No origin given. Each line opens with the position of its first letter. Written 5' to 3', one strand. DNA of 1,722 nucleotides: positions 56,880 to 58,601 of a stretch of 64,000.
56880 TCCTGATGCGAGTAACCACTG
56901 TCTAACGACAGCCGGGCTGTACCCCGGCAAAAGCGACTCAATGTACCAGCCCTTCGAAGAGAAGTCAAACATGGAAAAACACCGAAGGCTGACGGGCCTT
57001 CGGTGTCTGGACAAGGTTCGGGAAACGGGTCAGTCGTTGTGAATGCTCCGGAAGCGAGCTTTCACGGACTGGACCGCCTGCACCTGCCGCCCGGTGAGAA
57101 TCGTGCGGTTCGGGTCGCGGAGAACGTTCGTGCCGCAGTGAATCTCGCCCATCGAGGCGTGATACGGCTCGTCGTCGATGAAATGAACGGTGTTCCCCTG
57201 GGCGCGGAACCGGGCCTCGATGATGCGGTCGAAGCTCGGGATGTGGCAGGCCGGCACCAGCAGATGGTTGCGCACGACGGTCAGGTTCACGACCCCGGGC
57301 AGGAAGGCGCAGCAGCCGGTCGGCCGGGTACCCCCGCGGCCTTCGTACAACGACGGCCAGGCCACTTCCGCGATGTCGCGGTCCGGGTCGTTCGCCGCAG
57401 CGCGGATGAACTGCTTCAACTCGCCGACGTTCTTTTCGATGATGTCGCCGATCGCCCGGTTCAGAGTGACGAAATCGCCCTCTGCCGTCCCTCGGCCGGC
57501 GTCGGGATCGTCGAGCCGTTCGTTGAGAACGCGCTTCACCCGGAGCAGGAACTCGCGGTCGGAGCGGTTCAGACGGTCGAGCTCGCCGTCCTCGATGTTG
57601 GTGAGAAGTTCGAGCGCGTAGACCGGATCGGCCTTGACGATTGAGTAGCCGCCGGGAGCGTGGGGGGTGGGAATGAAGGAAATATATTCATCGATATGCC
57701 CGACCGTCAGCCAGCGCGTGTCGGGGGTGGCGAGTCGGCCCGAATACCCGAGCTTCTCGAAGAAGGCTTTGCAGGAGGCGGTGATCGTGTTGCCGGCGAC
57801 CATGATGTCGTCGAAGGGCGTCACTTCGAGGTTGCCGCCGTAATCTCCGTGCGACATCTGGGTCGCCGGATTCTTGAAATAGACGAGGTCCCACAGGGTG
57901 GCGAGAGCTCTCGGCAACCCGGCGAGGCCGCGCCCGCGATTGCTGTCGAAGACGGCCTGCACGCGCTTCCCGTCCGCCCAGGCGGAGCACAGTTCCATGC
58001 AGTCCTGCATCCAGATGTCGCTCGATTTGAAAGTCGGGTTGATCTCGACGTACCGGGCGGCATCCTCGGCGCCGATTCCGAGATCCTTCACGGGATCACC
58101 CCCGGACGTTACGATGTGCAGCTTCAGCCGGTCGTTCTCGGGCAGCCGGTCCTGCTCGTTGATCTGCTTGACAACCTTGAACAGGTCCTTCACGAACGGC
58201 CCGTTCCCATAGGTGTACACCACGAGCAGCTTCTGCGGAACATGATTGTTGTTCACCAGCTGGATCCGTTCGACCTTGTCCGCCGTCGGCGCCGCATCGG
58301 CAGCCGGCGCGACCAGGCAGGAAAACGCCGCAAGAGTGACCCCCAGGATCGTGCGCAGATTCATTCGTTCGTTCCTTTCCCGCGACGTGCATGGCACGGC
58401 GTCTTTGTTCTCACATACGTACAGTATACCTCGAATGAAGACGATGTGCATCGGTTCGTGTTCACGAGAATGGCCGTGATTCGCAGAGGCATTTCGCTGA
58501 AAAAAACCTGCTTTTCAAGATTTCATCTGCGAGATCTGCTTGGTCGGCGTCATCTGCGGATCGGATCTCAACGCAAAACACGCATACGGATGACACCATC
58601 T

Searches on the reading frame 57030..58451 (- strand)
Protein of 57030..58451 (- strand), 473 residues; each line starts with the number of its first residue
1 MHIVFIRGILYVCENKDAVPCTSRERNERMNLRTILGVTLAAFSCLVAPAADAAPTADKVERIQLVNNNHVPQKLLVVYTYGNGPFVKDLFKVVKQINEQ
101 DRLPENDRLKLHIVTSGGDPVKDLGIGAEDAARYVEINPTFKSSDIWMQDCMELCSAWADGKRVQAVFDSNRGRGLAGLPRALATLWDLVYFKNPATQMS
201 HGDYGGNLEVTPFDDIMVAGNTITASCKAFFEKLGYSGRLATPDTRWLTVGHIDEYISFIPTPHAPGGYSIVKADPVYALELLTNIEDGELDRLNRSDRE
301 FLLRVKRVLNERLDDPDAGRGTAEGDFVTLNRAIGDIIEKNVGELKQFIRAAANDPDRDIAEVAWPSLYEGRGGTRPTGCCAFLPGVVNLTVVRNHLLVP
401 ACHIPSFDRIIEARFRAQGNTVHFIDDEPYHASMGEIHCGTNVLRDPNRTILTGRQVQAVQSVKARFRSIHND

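Call 59: search_protein_families(library=pfam, proteins=[window:57030-58451:-], max_evalue=0.001)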
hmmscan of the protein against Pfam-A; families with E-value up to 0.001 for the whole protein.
window:57030-58451:- (473 aa): 1 family
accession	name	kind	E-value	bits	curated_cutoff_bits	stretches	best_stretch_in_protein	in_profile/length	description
PF03068.20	PAD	-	3.5e-27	95.8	25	2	244-447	185-388/395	Protein-arginine deiminase (PAD)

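Call 77: search_protein_families(library=ncbifam, proteins=[window:57030-58451:-], max_evalue=0.00001)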
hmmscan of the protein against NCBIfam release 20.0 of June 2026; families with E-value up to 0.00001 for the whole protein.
window:57030-58451:- (473 aa): 0 families
